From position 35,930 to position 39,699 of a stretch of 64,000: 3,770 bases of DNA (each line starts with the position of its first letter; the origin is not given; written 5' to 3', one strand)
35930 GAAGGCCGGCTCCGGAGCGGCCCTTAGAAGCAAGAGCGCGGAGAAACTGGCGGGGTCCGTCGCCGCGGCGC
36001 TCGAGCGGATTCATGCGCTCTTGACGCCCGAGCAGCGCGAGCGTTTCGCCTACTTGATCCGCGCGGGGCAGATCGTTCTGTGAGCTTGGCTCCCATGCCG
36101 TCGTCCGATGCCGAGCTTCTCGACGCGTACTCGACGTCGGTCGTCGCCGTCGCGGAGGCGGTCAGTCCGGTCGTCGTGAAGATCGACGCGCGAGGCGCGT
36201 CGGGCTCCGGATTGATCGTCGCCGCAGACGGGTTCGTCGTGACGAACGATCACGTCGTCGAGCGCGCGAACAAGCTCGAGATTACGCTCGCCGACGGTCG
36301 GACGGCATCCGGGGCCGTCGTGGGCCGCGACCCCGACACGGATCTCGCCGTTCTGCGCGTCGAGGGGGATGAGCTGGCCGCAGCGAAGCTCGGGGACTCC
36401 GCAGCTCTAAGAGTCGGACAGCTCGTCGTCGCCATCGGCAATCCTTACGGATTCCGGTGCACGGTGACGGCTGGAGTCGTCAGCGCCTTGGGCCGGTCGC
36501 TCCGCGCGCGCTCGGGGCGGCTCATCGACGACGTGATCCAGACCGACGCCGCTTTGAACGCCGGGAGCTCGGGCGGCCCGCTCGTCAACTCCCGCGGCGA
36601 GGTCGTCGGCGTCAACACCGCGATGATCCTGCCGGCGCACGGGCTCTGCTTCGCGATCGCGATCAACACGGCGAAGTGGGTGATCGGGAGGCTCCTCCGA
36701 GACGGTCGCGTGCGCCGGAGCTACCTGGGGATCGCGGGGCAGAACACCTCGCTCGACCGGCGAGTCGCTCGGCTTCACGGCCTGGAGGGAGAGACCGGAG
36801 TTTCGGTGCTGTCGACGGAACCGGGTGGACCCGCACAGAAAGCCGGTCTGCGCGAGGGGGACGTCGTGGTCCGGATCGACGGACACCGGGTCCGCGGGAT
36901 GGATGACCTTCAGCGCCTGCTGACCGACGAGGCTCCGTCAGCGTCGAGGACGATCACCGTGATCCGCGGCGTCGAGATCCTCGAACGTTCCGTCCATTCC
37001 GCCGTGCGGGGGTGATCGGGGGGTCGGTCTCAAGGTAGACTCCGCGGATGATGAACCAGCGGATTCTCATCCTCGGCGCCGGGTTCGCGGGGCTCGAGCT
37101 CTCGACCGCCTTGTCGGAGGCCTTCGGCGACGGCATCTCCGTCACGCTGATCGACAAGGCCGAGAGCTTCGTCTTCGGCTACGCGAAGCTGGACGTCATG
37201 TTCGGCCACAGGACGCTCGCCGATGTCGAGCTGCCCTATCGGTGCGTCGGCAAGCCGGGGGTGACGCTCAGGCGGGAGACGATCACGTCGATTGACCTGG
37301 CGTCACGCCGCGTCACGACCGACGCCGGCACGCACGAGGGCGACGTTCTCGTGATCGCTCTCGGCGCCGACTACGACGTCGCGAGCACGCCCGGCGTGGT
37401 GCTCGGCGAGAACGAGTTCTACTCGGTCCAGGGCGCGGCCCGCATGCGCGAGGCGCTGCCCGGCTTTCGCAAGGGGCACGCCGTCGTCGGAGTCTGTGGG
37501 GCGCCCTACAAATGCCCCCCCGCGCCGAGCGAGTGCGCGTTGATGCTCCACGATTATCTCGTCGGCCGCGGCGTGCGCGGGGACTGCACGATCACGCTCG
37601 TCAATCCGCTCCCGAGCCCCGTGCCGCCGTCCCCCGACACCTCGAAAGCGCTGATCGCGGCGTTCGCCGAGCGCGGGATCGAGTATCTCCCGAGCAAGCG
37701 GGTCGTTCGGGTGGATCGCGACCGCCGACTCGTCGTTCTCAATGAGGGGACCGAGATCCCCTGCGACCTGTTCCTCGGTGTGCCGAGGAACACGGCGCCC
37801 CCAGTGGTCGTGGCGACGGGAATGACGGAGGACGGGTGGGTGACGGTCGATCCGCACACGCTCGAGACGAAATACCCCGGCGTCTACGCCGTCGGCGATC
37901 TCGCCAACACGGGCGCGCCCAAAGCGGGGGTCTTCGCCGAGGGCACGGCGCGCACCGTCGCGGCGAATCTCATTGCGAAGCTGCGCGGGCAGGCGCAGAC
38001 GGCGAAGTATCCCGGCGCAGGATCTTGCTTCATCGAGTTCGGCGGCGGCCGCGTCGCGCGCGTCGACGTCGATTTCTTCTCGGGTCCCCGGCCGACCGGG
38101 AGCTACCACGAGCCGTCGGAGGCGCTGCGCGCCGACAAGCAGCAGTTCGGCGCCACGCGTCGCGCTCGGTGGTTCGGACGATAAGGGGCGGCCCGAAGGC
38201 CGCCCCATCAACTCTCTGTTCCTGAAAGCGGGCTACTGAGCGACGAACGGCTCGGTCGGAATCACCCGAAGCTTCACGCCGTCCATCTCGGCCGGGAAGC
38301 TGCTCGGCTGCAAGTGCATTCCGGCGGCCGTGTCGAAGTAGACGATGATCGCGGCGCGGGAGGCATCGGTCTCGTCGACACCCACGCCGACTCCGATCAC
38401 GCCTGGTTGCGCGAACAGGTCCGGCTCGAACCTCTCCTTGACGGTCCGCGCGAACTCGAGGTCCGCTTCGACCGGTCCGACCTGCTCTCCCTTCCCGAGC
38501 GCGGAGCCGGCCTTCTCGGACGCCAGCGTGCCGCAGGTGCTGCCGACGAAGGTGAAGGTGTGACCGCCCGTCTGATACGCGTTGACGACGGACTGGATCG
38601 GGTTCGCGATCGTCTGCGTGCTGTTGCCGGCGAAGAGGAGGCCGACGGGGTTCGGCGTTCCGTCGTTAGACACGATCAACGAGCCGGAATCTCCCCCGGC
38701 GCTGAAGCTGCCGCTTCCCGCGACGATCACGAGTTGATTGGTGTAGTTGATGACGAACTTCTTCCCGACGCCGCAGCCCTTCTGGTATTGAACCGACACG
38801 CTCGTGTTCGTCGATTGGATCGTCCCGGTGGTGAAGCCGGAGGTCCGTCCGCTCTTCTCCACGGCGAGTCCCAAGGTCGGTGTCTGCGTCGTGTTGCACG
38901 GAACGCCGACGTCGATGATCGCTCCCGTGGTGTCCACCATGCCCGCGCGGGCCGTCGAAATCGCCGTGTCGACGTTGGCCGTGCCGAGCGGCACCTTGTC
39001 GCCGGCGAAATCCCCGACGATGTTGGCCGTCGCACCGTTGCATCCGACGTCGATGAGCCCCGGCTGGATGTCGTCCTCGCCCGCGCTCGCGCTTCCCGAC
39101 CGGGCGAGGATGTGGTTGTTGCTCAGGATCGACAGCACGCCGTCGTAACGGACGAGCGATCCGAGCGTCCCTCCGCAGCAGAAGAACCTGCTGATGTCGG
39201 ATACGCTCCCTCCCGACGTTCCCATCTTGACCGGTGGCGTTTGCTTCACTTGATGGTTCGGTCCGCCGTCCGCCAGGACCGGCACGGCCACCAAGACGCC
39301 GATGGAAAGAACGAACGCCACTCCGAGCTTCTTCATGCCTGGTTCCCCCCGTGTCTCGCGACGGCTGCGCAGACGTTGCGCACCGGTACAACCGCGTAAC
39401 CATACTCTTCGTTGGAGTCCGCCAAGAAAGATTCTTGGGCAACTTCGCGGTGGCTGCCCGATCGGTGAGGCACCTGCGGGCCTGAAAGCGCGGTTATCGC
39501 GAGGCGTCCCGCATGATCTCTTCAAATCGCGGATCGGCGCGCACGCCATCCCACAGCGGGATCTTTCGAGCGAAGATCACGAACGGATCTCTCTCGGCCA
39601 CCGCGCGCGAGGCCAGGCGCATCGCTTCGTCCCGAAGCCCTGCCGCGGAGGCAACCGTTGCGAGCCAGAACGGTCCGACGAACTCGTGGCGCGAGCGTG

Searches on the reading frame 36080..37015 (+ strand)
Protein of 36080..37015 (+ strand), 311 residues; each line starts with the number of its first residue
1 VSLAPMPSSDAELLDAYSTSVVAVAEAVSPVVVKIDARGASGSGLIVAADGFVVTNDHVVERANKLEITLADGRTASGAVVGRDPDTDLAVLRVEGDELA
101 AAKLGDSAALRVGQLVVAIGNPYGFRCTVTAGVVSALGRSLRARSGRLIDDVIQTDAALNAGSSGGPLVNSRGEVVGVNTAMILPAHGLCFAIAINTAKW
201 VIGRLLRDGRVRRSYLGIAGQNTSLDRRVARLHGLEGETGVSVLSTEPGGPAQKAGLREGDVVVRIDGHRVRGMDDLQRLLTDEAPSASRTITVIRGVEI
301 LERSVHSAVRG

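Call 42: search_protein_families(library=pfam, proteins=[window:36080-37015:+], max_evalue=0.001)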
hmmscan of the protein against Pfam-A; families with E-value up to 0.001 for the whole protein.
window:36080-37015:+ (311 aa): 5 families
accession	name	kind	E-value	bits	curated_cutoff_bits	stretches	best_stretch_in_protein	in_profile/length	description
PF13365.12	Trypsin_2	-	2.3e-34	119.6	27.6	1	42-178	1-144/144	Trypsin-like peptidase domain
PF00089.32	Trypsin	-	1.9e-16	61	20.6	1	29-197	12-213/220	Trypsin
PF17820.7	PDZ_6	-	6e-14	52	27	1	245-296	4-54/54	PDZ domain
PF13180.12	PDZ_2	-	4.9e-11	43.2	27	1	216-304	3-77/80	PDZ domain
PF00595.29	PDZ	-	1.5e-08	35.3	23.2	1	212-278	8-64/81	PDZ domain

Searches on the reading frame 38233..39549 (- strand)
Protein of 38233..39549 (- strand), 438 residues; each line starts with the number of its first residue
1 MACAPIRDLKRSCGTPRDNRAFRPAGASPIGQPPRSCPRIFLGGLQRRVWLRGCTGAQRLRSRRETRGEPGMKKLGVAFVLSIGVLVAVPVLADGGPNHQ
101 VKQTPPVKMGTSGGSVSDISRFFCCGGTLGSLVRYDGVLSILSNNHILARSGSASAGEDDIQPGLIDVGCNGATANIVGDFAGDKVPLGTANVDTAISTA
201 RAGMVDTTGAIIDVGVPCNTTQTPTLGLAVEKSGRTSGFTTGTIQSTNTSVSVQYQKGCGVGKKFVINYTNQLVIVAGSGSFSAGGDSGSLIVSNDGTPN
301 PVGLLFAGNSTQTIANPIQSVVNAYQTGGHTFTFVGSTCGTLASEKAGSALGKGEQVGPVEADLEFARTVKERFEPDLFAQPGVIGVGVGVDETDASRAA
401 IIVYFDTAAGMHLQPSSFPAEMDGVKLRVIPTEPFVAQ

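Call 56: search_protein_families(library=pfam, proteins=[window:38233-39549:-], max_evalue=0.00001)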
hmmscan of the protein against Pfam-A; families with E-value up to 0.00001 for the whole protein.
window:38233-39549:- (438 aa): 1 family
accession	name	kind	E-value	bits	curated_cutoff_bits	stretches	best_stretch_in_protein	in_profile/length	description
PF25819.1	Nal1_C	-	5.5e-08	32.7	26.1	1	205-312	133-232/268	Nal1 C-terminal domain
